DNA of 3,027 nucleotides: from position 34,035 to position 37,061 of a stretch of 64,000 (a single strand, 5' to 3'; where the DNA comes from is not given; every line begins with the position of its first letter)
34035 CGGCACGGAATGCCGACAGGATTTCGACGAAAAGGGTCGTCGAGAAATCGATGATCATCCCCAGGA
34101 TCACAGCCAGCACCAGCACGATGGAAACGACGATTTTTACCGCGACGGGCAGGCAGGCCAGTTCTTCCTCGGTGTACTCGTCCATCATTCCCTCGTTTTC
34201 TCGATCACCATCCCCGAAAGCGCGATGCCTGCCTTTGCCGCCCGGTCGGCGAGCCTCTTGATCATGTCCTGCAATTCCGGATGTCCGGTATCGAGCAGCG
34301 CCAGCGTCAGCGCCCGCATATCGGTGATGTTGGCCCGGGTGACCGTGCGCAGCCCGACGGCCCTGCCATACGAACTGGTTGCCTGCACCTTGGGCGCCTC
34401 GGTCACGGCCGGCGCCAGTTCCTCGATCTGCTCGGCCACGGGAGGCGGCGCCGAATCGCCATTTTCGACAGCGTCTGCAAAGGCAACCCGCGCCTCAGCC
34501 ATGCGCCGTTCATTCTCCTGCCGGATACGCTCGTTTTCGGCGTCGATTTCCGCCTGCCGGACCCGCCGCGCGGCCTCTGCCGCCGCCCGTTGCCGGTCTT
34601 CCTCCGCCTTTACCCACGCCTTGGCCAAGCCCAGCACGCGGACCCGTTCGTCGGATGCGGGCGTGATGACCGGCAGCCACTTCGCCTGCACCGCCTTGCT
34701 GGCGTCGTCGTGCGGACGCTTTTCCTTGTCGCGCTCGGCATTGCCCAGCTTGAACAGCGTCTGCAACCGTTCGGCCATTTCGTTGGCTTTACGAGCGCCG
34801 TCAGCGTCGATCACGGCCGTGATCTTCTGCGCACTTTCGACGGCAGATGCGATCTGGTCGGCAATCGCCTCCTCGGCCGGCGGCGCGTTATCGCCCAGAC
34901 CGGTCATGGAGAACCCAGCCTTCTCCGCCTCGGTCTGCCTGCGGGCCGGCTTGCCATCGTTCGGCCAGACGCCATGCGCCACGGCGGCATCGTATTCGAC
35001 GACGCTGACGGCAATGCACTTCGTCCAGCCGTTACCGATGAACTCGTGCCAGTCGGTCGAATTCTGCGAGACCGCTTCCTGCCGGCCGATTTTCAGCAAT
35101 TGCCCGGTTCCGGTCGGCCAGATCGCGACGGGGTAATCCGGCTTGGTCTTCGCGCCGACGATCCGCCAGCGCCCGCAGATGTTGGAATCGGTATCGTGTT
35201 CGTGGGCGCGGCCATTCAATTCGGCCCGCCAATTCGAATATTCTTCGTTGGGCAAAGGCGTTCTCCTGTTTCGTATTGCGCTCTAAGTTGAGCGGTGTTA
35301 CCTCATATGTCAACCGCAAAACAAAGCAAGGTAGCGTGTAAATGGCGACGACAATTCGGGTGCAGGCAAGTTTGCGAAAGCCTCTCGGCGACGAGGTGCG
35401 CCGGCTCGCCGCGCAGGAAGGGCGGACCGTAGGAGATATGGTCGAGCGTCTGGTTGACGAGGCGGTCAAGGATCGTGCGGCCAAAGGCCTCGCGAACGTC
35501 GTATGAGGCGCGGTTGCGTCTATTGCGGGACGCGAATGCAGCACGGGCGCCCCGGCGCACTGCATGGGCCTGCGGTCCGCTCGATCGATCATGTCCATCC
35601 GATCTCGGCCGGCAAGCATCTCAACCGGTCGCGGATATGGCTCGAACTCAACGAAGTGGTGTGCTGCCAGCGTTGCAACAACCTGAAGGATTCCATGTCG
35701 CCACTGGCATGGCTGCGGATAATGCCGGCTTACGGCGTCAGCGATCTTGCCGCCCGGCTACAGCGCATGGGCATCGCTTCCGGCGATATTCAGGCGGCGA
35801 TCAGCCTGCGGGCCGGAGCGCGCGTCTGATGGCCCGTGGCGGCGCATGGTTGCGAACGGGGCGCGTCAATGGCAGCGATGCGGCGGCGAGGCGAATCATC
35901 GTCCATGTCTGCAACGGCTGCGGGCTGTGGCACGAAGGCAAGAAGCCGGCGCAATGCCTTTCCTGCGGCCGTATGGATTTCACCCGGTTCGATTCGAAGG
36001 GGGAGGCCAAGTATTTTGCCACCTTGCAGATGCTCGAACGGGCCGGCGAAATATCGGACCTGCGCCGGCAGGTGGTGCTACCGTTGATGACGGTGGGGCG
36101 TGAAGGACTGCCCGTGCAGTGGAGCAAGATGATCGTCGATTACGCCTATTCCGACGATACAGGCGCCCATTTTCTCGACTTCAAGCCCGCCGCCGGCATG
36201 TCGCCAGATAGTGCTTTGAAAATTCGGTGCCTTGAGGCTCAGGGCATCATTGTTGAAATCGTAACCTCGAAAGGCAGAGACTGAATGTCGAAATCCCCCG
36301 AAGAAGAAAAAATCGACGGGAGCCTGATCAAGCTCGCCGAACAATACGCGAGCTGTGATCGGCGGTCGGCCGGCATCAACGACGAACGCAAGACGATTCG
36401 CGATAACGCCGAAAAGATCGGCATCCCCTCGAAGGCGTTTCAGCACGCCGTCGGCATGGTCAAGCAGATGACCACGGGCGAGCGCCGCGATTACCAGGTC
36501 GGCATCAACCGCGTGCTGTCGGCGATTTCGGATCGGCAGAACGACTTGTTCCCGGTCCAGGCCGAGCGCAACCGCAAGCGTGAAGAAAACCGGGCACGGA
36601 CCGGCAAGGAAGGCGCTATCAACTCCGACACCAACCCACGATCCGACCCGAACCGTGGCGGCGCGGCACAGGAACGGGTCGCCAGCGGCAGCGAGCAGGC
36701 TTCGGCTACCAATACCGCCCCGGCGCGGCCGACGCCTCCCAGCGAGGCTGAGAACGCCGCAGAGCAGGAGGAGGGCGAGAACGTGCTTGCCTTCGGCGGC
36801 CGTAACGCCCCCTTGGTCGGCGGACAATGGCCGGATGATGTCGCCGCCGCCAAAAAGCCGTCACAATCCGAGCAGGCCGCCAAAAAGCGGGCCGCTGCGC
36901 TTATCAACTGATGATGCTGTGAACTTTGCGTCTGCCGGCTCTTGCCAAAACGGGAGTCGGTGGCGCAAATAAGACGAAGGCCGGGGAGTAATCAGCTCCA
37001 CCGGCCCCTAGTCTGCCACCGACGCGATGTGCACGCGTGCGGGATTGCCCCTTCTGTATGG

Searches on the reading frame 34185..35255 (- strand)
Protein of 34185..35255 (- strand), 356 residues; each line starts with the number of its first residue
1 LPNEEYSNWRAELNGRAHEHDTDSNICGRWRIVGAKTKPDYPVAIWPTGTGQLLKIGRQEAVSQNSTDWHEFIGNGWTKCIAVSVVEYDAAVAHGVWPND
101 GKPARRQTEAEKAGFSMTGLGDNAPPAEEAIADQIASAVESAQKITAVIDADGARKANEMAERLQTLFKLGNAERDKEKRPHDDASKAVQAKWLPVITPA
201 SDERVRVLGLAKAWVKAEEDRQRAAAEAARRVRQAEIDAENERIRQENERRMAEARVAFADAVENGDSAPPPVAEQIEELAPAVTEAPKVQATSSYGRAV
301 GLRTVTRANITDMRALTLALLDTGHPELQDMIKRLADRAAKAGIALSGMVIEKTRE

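Call 11: search_protein_families(library=pfam, proteins=[window:34185-35255:-], max_evalue=0.01)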
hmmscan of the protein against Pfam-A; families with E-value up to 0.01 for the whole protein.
window:34185-35255:- (356 aa): 0 families

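Call 19: search_protein_families(library=phrogs, proteins=[window:34185-35255:-], max_evalue=0.001)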
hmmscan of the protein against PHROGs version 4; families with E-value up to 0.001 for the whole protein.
window:34185-35255:- (356 aa): 1 family
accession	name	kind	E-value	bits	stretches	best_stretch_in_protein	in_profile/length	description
phrog_10477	-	DNA, RNA and nucleotide metabolism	1.8e-13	52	1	129-355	17-240/243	exonuclease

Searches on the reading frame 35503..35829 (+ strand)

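Call 11: search_protein_families(library=pfam, proteins=[window:35503-35829:+], max_evalue=0.01)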
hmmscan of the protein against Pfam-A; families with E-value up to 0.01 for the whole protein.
window:35503-35829:+ (108 aa): 1 family
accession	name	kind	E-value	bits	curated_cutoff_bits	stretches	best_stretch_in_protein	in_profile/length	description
PF14279.12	HNH_5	-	0.004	17.5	27.5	0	26-63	13-44/56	HNH endonuclease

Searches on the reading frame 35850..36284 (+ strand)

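Call 19: search_protein_families(library=phrogs, proteins=[window:35850-36284:+], max_evalue=0.001)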
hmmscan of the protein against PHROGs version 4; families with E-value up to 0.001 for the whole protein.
window:35850-36284:+ (144 aa): 1 family
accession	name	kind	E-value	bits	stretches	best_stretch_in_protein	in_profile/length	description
phrog_190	-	DNA, RNA and nucleotide metabolism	8e-07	29.7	1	46-136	189-278/338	Holliday junction resolvase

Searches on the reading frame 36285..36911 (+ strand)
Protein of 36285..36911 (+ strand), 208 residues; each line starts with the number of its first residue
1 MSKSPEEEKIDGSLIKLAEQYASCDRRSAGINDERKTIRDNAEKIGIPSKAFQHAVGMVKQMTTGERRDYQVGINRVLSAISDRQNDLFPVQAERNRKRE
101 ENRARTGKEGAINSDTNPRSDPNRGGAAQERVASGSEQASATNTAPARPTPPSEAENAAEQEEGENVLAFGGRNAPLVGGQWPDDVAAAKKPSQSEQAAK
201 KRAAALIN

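Call 11: search_protein_families(library=pfam, proteins=[window:36285-36911:+], max_evalue=0.01)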
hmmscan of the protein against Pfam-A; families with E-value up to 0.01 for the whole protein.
window:36285-36911:+ (208 aa): 0 families

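Call 13: find_related_loci(query=window:36285-36911:+, collection=viral_contigs, flank=4000)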
Query window:36285-36911:+ (208 aa) in viral_contigs; peptide patterns used: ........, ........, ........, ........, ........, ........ (x = any residue, [..] = any of these).
8 stretches matched a pattern, but none encodes a relative of the query by tblastn (E <= 1e-3).

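Call 19: search_protein_families(library=phrogs, proteins=[window:36285-36911:+], max_evalue=0.001)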
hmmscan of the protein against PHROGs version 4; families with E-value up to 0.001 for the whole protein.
window:36285-36911:+ (208 aa): 0 families
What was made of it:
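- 36285..36911 (+): Upstream 208-aa gene of unknown function. Its family marks the locus. It has no Pfam or PHROG match (calls 11, 19).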

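Call 21: find_homologous_proteins(query=window:36285-36911:+)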
Query window:36285-36911:+ (208 aa): 46 proteins with E <= 0.001 among 468 candidates.
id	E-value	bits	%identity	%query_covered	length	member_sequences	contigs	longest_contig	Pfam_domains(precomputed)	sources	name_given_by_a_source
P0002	4.4e-126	436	100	100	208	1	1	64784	-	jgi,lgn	jgi:hypothetical protein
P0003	2.3e-51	193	53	97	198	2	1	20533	-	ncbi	-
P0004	5.5e-50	188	75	57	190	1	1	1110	-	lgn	-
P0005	3.5e-49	186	72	56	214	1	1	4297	-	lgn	-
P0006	6.0e-49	185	50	97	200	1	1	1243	-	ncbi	-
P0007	1.9e-48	183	65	67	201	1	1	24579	-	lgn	-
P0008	3.2e-48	182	56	96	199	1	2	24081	-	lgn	-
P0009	1.6e-47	180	60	78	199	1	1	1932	-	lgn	-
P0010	1.7e-47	180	59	79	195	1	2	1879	-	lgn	-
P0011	1.9e-47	180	50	88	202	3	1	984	-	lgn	-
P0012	3.0e-47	179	60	78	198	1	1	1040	-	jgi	jgi:hypothetical protein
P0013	8.4e-47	178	55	96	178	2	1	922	-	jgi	jgi:hypothetical protein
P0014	9.4e-47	178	71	58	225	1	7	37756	-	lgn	-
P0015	2.6e-46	176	71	57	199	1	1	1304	-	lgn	-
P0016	5.3e-46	175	57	78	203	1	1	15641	-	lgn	-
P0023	1.8e-42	164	70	58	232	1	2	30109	-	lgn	-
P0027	7.7e-42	162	50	96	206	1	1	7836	-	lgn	-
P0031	5.2e-37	146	43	97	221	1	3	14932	-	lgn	-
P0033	3.2e-34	137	57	59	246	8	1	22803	-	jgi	-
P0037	2.7e-32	130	58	58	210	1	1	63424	-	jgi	jgi:hypothetical protein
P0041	4.6e-28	117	43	83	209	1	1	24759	-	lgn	-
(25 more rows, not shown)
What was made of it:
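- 36285..36911 (+): It has 46 homologues (call 21).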

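Call 23: find_encoding_contigs(protein=P0003, flank=5000, max_places=2)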
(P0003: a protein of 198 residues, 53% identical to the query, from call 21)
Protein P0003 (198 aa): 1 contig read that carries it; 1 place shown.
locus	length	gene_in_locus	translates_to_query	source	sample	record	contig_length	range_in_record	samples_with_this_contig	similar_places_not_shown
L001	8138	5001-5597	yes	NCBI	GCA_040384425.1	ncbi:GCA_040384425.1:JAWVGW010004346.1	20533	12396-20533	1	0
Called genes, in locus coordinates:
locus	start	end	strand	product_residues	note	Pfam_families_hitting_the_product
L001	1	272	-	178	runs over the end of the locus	PF07750:GcrA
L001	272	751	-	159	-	-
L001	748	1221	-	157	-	-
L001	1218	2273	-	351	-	PF03837:RecT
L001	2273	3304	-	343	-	-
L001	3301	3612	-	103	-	-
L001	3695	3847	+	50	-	-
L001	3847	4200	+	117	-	-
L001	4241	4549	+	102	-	-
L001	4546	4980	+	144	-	PF06356:DUF1064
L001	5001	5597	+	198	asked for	-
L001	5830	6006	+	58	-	-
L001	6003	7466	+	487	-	PF00772:DnaB, PF03796:DnaB_C, PF13481:AAA_25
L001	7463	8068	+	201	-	PF07120:DUF1376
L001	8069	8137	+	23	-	?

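Call 24: find_encoding_contigs(protein=P0037, flank=5000, max_places=2)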
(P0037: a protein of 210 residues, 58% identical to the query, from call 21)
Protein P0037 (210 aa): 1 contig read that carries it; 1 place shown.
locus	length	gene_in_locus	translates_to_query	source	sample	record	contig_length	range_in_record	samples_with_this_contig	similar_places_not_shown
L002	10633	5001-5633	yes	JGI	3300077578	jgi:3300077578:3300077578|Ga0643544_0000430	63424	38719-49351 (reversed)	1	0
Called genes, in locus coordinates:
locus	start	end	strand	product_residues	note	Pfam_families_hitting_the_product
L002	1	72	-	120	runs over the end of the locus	-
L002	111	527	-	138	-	-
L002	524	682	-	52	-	-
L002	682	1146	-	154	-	-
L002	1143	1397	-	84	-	-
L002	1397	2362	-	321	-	-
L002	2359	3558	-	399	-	-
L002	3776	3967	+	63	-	-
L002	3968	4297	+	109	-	-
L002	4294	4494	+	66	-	-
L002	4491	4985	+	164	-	-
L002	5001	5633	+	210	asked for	-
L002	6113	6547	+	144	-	-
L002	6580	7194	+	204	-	-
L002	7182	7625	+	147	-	-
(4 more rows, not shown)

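Call 25: find_encoding_contigs(protein=P0014, flank=5000, max_places=3)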
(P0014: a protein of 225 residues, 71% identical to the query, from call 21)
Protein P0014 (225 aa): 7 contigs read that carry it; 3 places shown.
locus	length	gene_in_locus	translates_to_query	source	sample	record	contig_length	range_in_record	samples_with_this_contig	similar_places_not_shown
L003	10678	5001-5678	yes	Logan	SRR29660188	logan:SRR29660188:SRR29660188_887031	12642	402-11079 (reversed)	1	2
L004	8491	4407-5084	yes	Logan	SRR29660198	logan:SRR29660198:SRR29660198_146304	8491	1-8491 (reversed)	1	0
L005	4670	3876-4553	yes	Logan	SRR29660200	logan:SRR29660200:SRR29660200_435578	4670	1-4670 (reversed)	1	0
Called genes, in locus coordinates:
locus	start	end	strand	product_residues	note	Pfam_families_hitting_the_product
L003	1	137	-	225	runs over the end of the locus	-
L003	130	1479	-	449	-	-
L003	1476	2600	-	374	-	-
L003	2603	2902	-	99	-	-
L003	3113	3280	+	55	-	-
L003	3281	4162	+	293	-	PF07505:DUF5131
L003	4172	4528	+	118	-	-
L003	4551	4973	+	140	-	PF06356:DUF1064 (weak)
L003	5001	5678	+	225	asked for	-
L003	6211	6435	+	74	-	-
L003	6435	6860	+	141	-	-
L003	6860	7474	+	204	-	PF07750:GcrA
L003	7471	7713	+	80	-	-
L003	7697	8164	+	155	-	-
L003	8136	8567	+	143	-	-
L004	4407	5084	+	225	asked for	-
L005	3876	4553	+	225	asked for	-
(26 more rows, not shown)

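Call 28: find_related_loci(query=A2, collection=genome_contigs, flank=3000)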
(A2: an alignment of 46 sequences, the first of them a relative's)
Query A2 (208 aa) in genome_contigs; peptide patterns used: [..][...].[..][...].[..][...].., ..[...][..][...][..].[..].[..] (x = any residue, [..] = any of these).
192 stretches matched a pattern, but none encodes a relative of the query by tblastn (E <= 1e-3).
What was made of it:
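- Tried and rejected: No match in 185,579 genomes (call 28).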

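Call 29: find_related_loci(query=A2, collection=viral_contigs, flank=3000)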
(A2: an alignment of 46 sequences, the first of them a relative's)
Query A2 (208 aa) in viral_contigs; peptide patterns used: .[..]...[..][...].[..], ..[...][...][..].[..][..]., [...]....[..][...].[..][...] (x = any residue, [..] = any of these).
102 stretches matched a pattern; 1 encode a relative of the query (tblastn E <= 1e-3); 1 distinct loci.
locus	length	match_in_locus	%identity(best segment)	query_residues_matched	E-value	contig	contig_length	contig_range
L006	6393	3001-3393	40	6-122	6e-28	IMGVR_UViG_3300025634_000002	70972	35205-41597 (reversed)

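Call 30: find_related_loci(query=A2, collection=metagenome_contigs, flank=3000)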
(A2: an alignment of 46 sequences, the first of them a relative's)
Query A2 (208 aa) in metagenome_contigs; peptide patterns used: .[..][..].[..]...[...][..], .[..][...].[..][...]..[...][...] (x = any residue, [..] = any of these).
201 stretches matched a pattern; 9 encode a relative of the query (tblastn E <= 1e-3); 9 distinct loci.
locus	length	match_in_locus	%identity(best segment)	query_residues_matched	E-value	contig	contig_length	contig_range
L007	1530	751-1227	58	9-168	4e-53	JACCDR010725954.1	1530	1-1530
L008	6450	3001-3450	55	7-159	9e-47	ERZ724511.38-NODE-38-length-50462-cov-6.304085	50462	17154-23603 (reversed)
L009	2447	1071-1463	56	7-130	2e-41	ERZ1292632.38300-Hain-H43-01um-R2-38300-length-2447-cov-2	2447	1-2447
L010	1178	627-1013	51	9-132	3e-39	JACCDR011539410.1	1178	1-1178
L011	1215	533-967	46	9-168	4e-39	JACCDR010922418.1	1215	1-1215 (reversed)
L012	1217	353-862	43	9-168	2e-30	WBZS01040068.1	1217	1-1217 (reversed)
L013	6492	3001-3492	42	9-168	9e-30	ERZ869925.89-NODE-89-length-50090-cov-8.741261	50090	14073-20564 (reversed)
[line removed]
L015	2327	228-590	40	10-122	1e-20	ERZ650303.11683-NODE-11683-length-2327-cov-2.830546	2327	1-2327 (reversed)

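Call 31: find_encoding_contigs(protein=P0007, flank=3000, max_places=1)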
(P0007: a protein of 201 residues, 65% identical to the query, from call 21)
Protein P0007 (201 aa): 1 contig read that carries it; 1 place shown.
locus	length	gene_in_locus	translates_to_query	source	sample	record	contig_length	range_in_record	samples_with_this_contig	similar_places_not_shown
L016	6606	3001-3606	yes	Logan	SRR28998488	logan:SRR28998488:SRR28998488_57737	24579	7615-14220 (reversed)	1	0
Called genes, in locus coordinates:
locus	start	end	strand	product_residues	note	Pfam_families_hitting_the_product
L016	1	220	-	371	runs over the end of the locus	-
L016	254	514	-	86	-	-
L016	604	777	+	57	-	-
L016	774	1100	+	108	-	-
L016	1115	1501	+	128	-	-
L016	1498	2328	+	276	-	PF07505:DUF5131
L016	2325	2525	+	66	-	-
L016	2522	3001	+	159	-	-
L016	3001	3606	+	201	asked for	-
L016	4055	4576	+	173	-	-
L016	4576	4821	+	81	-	-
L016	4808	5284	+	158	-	-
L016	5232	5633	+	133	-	-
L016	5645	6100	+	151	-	PF13392:HNH_3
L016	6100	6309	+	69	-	-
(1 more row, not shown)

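Call 32: find_encoding_contigs(protein=P0008, flank=3000, max_places=1)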
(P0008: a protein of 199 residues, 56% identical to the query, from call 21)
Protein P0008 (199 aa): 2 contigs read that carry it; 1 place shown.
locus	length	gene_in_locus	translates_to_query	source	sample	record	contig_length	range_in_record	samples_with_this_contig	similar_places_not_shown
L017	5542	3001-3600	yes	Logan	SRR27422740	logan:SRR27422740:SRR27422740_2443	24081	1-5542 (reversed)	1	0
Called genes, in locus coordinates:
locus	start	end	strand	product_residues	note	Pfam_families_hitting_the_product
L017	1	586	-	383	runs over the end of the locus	-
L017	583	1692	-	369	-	-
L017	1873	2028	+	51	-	-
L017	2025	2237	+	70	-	-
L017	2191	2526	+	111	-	PF01844:HNH, PF13395:HNH_4, PF14279:HNH_5 (weak)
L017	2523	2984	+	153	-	PF06356:DUF1064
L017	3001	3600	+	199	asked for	-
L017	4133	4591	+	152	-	-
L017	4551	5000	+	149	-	-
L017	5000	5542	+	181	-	?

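Call 33: find_encoding_contigs(protein=P0016, flank=3000, max_places=1)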
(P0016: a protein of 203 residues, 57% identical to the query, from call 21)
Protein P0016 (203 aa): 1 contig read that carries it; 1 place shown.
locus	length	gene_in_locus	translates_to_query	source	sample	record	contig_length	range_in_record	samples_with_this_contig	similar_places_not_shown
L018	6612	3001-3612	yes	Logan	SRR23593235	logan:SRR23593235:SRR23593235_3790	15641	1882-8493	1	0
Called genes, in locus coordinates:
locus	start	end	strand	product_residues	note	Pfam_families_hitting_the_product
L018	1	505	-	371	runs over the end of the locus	-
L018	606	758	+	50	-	-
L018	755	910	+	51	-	-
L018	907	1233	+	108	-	-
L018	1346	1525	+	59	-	PF01844:HNH (weak), PF13395:HNH_4 (weak)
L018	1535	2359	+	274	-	PF07505:DUF5131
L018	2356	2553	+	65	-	-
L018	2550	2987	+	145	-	PF06356:DUF1064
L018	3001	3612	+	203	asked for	-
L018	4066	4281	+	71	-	-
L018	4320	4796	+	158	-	-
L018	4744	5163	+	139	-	-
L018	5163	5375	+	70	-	-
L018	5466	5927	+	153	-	-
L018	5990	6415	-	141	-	PF05443:ROS_MUCR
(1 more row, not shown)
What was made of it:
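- Relatives encode MucR and GcrA regulators (calls 23, 25, 33).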

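Call 34: find_encoding_contigs(protein=P0023, flank=3000, max_places=1)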
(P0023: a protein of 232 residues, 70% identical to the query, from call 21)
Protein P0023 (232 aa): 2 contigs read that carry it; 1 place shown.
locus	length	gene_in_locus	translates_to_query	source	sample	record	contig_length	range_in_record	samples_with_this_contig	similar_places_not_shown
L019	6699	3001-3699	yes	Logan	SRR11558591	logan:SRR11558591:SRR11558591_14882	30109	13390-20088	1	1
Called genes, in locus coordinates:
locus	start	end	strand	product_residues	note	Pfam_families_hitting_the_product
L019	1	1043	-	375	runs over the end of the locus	-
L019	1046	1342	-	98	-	-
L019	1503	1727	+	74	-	-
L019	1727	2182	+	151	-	-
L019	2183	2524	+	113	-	PF01844:HNH, PF14279:HNH_5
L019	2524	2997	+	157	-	PF06356:DUF1064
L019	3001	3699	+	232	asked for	-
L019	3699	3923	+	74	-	-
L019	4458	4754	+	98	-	-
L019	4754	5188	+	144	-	-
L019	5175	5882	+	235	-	PF01555:N6_N4_Mtase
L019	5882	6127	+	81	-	-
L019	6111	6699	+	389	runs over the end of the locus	PF01555:N6_N4_Mtase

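Call 35: find_encoding_contigs(protein=P0033, flank=3000, max_places=1)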
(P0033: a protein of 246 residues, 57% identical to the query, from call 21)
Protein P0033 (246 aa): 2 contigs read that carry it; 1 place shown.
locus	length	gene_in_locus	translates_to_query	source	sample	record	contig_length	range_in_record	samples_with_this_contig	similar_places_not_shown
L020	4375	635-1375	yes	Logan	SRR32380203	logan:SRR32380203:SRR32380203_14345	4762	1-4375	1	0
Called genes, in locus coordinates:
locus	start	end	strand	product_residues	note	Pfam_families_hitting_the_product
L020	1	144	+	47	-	?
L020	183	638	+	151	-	PF06356:DUF1064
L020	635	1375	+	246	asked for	-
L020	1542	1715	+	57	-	-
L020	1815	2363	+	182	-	-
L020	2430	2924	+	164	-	-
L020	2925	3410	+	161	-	PF07750:GcrA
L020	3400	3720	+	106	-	-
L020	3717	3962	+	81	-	-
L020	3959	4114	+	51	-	-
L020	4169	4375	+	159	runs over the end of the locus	-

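Call 36: find_encoding_contigs(protein=P0041, flank=3000, max_places=1)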
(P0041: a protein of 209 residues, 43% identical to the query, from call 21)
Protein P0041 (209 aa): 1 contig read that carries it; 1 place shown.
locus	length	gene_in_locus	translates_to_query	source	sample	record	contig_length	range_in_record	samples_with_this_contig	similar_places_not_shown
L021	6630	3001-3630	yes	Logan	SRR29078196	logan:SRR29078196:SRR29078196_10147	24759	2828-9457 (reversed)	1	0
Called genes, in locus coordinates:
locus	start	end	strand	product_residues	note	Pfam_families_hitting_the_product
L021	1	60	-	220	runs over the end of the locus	PF09588:YqaJ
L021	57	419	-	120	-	-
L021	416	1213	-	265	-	PF04404:ERF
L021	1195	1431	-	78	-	-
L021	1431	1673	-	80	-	-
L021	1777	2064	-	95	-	-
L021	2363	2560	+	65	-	-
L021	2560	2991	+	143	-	PF06356:DUF1064 (weak)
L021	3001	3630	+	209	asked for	-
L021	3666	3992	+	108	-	-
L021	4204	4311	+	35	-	-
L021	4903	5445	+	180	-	-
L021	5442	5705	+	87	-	-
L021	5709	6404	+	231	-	-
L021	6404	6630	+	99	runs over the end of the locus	-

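Call 37: find_encoding_contigs(protein=P0031, flank=3000, max_places=1)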
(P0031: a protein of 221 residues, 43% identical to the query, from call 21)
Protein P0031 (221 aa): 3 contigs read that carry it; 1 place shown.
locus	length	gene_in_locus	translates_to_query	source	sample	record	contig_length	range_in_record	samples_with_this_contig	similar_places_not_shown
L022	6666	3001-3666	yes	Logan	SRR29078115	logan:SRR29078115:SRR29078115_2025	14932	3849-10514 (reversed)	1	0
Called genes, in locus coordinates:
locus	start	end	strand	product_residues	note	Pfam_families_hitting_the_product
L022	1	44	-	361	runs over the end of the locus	PF03837:RecT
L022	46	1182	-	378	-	-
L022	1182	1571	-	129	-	-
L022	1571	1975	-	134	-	-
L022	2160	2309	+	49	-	-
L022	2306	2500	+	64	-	-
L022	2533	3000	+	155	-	-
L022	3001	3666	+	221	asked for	-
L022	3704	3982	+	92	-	-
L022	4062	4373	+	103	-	PF01844:HNH, PF14279:HNH_5 (weak), PF13395:HNH_4 (weak)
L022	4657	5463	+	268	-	-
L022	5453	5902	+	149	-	-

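Call 38: find_encoding_contigs(protein=P0027, flank=3000, max_places=1)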
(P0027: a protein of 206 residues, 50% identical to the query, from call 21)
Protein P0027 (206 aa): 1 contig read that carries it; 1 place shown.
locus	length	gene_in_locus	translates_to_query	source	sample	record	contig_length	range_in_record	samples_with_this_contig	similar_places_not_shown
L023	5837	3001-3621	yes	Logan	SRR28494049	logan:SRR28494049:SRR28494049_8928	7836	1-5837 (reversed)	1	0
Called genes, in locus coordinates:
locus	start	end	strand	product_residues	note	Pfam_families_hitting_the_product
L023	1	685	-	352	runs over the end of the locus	-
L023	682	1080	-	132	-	-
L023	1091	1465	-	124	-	-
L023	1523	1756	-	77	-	-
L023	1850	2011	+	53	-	-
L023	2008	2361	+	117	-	-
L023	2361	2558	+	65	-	-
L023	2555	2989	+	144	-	PF06356:DUF1064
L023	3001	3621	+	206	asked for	-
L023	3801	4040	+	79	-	-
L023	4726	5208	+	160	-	-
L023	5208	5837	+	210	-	?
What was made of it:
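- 36285..36911 (+): In the contigs fetched, the gene is nearly always followed by the ORF-free gap (calls 23-25, 31-38).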

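Call 53: search_dna_similar(query=window:36285-36911:+, collection=phages, mode=protein, max_evalue=0.001, max_rows=40)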
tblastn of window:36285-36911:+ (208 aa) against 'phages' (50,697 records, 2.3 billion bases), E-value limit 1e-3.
No match.
